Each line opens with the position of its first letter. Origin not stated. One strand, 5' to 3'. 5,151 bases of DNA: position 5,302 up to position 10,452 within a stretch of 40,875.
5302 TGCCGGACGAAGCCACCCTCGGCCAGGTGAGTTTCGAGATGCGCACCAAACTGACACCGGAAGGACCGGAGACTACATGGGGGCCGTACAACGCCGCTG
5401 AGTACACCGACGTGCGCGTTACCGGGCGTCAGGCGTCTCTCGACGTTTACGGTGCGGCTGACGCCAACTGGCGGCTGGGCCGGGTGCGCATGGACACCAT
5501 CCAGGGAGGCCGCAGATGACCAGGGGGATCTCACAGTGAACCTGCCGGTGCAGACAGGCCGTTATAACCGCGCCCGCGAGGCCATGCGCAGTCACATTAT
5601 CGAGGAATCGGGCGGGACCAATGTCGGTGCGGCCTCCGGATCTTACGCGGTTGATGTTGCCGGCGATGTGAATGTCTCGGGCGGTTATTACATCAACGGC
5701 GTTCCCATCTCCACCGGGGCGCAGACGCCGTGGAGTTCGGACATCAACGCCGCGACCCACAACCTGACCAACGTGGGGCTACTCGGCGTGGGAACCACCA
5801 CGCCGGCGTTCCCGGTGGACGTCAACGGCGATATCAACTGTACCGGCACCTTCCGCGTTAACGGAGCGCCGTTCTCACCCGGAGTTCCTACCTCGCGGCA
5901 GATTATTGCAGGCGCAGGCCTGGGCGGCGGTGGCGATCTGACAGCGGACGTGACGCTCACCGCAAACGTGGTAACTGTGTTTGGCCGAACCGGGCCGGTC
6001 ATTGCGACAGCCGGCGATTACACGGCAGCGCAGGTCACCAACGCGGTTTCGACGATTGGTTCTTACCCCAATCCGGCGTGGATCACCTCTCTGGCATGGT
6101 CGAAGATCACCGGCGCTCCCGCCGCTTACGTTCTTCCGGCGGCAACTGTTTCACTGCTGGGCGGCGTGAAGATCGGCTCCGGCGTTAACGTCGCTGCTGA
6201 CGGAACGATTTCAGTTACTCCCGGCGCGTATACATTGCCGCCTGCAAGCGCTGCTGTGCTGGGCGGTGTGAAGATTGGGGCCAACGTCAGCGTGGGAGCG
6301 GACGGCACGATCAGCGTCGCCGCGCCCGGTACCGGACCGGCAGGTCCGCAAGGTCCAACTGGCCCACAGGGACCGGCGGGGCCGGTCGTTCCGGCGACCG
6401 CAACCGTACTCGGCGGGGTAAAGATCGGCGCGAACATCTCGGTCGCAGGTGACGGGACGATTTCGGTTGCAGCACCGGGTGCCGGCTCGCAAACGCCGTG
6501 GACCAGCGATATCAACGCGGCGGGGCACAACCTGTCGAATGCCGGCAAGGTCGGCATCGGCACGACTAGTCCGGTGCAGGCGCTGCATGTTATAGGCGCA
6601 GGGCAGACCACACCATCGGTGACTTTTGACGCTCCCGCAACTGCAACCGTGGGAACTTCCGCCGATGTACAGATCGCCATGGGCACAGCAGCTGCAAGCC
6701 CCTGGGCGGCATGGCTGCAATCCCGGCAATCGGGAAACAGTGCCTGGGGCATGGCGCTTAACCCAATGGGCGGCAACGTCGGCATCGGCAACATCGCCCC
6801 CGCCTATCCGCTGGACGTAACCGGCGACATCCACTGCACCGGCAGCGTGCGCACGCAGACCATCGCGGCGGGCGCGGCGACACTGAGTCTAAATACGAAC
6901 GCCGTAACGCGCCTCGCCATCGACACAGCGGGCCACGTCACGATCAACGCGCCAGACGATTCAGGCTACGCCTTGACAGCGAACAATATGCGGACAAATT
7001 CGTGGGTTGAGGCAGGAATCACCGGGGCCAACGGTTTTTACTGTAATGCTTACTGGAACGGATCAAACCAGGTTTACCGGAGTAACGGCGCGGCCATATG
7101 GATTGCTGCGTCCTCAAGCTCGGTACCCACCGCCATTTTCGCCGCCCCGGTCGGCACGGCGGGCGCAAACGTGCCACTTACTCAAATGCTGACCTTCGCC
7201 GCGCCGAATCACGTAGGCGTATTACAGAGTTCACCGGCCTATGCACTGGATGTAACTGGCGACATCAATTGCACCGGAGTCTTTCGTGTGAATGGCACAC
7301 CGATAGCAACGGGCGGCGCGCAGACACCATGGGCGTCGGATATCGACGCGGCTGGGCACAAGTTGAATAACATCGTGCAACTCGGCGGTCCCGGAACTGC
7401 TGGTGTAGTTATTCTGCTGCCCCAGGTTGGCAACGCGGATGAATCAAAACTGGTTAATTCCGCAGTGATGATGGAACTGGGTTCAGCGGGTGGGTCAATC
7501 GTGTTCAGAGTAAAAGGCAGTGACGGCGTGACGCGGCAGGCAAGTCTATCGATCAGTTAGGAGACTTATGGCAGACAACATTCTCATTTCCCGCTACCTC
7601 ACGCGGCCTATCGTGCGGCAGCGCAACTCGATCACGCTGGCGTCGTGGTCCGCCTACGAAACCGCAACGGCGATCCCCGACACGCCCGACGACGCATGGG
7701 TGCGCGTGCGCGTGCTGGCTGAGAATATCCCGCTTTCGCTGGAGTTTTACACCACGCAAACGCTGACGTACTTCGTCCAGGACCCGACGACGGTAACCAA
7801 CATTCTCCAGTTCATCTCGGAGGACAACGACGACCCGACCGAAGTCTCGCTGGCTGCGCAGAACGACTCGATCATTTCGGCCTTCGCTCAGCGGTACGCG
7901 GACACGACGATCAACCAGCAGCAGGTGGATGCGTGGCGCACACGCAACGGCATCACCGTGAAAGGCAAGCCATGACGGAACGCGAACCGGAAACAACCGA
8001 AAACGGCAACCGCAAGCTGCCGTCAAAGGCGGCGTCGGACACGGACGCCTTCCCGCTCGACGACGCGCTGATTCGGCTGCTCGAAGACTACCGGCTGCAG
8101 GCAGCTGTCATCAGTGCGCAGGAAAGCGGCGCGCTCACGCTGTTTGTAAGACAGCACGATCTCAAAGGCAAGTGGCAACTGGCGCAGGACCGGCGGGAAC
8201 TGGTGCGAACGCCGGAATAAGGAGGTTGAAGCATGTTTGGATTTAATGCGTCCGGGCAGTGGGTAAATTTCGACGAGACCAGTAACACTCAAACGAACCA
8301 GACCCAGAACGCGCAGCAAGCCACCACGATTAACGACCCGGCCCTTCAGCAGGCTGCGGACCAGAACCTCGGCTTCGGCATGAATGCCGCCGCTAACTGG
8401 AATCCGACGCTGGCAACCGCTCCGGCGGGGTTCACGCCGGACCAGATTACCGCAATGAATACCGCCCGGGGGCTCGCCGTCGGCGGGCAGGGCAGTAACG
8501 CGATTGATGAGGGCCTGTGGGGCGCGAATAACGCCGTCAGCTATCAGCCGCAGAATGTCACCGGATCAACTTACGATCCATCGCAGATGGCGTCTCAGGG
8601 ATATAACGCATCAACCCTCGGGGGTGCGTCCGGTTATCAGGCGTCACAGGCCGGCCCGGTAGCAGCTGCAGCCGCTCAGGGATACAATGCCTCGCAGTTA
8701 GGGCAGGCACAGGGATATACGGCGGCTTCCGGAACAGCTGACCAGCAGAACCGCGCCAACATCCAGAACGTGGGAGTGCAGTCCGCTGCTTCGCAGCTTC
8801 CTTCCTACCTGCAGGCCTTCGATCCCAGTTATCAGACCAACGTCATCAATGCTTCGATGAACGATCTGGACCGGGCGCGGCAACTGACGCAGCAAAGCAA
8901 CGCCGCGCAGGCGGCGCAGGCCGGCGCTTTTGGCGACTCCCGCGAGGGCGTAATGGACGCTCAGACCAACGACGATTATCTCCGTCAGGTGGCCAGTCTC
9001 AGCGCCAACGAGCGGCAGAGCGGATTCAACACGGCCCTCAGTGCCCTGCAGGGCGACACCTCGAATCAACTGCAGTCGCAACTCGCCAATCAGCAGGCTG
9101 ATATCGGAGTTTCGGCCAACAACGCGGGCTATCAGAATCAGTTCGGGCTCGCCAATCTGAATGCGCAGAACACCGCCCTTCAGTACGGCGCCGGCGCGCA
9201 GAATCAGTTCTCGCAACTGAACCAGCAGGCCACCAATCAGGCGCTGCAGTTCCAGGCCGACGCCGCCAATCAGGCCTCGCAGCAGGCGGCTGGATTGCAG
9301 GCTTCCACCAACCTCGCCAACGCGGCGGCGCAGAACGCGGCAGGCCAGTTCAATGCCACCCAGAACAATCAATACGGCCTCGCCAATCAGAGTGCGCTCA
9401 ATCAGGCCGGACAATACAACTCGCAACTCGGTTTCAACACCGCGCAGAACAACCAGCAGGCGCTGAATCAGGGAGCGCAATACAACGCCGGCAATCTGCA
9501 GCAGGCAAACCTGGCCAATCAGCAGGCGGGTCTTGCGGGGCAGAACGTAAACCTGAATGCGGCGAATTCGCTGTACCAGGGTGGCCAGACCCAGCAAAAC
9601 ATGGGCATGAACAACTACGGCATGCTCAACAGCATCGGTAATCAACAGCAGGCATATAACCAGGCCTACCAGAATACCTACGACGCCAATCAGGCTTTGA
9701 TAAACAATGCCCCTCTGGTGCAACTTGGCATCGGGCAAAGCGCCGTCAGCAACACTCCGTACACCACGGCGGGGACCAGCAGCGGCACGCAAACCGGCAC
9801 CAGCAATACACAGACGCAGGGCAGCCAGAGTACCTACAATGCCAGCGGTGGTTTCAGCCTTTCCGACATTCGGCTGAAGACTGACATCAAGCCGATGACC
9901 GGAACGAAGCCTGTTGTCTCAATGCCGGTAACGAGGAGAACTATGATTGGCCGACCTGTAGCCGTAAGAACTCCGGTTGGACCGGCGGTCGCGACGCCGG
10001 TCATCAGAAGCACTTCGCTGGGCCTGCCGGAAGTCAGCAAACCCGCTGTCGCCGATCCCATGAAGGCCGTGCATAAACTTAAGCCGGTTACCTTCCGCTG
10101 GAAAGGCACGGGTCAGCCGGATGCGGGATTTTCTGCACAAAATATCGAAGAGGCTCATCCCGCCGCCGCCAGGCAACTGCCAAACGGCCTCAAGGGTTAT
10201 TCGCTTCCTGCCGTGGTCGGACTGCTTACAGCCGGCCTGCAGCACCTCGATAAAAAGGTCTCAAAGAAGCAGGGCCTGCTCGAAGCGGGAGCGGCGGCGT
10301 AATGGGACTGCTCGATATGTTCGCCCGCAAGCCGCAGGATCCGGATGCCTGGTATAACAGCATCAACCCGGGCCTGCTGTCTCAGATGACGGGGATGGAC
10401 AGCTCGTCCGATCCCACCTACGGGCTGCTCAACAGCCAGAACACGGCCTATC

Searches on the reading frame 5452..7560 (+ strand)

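Call 11: search_protein_families(library=phrogs, proteins=[window:5452-7560:+], max_evalue=0.001)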
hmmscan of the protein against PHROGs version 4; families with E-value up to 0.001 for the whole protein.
window:5452-7560:+ (702 aa): 6 families
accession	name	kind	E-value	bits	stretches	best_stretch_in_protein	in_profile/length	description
phrog_9625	-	unknown function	5.7e-22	78.2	2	167-293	400-510/1586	-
phrog_38707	-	unknown function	4.8e-09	36.4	1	214-257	194-238/675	-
phrog_25468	-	unknown function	1.2e-07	32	0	223-260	227-264/528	-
phrog_27381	-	tail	4e-07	30.3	0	215-256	305-348/373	tail fiber protein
phrog_38732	-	unknown function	9.3e-05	23.4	1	212-258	39-85/86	-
phrog_15343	-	unknown function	0.00052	20.5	0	192-258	9-75/213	-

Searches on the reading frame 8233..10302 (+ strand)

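Call 11: search_protein_families(library=phrogs, proteins=[window:8233-10302:+], max_evalue=0.001)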
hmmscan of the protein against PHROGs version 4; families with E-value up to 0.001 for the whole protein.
window:8233-10302:+ (689 aa): 1 family
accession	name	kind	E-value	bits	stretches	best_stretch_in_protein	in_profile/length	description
phrog_28992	-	unknown function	0.00053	20.2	0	605-675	259-328/343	-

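Call 104: search_protein_families(library=pfam, proteins=[window:8233-10302:+], max_evalue=0.001)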
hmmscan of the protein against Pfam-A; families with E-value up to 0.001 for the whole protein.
window:8233-10302:+ (689 aa): 1 family
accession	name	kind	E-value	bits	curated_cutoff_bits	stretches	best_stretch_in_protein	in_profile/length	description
PF13884.11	Peptidase_S74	-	1.7e-08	35.1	22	1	608-645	15-56/58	Chaperone of endosialidase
